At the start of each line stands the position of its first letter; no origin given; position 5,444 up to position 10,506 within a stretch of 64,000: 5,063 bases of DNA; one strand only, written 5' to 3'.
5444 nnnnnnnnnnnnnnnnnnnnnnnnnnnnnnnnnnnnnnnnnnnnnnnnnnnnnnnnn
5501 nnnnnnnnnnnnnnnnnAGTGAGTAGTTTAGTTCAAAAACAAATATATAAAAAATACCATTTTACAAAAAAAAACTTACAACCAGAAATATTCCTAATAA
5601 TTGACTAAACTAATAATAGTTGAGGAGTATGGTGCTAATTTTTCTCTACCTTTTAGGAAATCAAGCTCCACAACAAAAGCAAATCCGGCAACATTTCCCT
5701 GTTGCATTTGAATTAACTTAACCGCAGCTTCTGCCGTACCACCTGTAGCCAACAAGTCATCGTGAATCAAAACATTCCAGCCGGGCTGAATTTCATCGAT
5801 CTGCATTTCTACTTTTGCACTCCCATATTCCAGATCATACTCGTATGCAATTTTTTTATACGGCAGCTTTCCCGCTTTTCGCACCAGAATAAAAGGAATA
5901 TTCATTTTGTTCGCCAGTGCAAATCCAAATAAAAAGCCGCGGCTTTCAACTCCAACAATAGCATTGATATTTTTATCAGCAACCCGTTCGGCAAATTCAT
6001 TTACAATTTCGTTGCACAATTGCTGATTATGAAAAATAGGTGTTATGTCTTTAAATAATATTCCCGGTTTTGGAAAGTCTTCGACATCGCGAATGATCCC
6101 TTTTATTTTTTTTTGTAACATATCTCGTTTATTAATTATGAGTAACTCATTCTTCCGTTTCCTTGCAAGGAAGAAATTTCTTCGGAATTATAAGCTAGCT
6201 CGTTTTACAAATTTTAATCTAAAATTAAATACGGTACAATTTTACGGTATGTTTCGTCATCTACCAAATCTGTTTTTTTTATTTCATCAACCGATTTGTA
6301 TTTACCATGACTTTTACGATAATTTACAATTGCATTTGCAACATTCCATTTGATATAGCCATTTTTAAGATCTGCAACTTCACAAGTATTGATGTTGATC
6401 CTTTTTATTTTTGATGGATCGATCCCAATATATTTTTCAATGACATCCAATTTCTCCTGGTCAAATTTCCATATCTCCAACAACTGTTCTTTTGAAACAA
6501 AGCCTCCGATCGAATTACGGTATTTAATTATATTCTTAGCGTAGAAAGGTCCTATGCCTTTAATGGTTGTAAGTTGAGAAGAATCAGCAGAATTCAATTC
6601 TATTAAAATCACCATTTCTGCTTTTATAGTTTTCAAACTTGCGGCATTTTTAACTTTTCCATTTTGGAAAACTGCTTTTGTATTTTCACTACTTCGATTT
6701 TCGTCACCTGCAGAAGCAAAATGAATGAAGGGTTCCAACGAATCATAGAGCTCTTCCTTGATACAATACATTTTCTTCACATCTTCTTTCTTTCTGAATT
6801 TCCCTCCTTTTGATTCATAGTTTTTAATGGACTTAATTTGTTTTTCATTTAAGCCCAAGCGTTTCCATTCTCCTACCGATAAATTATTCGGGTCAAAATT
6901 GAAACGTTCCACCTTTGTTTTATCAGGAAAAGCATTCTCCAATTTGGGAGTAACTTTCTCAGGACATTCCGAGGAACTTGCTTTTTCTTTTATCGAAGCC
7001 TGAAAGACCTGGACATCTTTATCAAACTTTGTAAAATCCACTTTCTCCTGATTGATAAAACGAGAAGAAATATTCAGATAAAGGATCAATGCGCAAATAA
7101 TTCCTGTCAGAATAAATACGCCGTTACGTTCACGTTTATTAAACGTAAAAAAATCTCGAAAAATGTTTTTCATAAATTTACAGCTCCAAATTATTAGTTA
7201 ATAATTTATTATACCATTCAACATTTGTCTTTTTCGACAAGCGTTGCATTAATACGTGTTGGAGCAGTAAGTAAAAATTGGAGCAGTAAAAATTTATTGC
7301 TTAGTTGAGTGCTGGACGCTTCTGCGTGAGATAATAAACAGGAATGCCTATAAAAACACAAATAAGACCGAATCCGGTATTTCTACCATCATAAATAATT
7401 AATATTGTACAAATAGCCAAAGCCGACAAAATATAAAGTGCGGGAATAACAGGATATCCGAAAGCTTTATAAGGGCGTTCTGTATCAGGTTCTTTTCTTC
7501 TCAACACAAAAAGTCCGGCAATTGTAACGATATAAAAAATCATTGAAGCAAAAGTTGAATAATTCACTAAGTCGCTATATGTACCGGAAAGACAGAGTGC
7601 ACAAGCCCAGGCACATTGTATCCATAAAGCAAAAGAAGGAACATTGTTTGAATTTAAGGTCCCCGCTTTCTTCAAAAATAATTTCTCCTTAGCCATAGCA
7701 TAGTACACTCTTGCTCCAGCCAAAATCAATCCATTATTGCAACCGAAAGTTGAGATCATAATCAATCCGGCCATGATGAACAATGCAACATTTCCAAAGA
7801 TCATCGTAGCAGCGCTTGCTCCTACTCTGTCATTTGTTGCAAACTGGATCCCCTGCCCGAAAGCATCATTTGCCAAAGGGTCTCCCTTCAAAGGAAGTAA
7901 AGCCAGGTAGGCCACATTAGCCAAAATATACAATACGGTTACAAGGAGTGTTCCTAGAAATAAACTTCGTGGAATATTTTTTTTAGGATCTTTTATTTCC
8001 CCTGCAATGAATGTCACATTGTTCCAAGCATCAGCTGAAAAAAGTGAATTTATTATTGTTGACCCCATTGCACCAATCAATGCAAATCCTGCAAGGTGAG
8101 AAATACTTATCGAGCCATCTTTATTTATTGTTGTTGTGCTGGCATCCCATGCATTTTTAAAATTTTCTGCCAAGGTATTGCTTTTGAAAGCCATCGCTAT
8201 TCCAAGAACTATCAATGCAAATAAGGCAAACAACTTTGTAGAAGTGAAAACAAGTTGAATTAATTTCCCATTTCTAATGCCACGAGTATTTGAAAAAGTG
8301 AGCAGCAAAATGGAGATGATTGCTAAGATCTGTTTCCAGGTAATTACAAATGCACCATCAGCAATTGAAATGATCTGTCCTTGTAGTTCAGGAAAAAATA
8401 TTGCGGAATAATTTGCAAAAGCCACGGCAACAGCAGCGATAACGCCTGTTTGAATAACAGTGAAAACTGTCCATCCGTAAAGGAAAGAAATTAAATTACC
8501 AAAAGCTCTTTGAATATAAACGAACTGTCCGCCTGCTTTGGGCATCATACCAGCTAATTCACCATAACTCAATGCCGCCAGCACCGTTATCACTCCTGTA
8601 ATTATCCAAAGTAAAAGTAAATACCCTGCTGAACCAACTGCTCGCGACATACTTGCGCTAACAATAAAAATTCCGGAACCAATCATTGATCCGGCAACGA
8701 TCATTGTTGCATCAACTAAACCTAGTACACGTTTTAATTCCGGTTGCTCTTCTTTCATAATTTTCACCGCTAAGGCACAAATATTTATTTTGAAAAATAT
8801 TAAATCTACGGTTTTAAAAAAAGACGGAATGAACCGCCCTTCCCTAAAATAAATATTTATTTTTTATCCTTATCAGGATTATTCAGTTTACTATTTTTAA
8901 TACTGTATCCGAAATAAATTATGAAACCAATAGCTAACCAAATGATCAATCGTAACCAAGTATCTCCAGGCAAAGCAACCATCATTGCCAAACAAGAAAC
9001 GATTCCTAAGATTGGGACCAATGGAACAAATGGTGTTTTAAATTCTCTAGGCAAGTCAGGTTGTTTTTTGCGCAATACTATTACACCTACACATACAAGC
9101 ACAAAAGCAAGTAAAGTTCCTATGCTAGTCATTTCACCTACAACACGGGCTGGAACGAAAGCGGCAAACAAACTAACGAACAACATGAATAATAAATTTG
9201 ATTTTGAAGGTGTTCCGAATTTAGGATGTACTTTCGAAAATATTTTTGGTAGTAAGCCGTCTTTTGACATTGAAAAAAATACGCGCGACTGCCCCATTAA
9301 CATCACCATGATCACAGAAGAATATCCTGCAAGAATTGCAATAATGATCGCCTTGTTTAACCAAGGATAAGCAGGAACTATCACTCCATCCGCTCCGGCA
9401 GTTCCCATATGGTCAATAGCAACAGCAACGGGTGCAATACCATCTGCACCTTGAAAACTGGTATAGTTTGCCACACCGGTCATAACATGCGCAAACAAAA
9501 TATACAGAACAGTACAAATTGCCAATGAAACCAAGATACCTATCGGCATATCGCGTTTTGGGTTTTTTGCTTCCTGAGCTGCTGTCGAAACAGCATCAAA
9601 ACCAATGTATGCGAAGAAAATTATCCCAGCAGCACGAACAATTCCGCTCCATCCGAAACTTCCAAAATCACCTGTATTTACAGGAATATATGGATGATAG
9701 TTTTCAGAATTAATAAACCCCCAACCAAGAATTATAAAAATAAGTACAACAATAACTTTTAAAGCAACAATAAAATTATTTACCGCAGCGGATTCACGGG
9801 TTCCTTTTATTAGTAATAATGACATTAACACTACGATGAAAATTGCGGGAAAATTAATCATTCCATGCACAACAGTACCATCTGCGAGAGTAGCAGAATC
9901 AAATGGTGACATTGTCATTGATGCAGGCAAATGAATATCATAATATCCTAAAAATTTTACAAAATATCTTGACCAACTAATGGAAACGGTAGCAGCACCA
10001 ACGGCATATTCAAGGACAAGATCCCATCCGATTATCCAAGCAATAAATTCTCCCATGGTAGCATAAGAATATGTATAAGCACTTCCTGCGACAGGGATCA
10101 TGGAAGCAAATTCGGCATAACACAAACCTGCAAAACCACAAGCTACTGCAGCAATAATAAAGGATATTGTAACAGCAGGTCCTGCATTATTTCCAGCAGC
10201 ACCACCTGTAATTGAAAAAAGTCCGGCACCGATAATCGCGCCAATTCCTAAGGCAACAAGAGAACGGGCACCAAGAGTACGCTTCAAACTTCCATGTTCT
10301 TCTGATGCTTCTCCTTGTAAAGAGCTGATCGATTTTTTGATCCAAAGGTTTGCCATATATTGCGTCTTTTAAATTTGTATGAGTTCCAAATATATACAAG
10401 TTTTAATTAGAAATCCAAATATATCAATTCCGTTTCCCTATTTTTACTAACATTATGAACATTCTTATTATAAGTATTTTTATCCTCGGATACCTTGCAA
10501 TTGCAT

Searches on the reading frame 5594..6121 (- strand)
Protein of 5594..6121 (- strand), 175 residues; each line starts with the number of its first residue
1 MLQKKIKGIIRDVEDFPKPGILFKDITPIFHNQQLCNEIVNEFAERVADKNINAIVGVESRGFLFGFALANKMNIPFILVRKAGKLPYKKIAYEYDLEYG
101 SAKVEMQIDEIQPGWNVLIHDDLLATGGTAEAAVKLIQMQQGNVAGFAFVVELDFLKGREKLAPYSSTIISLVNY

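Call 66: search_protein_families(library=pfam, proteins=[window:5594-6121:-], max_evalue=0.001)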
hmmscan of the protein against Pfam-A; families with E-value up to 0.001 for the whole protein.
window:5594-6121:- (175 aa): 1 family
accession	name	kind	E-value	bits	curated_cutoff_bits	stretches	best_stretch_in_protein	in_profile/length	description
PF00156.33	Pribosyltran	-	2.8e-10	40.2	26.3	1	35-151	10-124/158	Phosphoribosyl transferase domain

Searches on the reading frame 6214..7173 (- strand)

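Call 66: search_protein_families(library=pfam, proteins=[window:6214-7173:-], max_evalue=0.001)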
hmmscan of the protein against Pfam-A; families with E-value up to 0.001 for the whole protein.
window:6214-7173:- (319 aa): 2 families
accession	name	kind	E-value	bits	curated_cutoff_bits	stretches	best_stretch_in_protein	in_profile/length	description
PF12836.13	HHH_3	-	2.5e-36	124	27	2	191-249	6-64/65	Helix-hairpin-helix motif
PF14579.12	HHH_6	-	4.5e-05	24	25.6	0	201-239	27-65/90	Helix-hairpin-helix motif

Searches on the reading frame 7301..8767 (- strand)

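Call 66: search_protein_families(library=pfam, proteins=[window:7301-8767:-], max_evalue=0.001)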
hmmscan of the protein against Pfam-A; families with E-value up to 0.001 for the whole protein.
window:7301-8767:- (488 aa): 2 families
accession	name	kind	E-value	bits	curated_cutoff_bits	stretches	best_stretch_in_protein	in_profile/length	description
PF13520.12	AA_permease_2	-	1.9e-54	185.7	27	1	15-474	1-423/427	Amino acid permease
PF00324.27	AA_permease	-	7.3e-42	144.1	24.6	1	20-459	2-423/470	Amino acid permease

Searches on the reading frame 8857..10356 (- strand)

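Call 60: search_protein_families(library=pfam, proteins=[window:8857-10356:-], max_evalue=0.00001)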
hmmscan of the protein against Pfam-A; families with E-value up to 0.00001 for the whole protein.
window:8857-10356:- (499 aa): 3 families
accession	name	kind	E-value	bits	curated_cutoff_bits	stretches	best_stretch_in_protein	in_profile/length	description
PF13520.12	AA_permease_2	-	2.1e-59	202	27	1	28-464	1-406/427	Amino acid permease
PF00324.27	AA_permease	-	4.5e-37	128.3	24.6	1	35-461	4-419/470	Amino acid permease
PF13906.12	AA_permease_C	-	1.8e-15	57.2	27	1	439-489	1-51/51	C-terminus of AA_permease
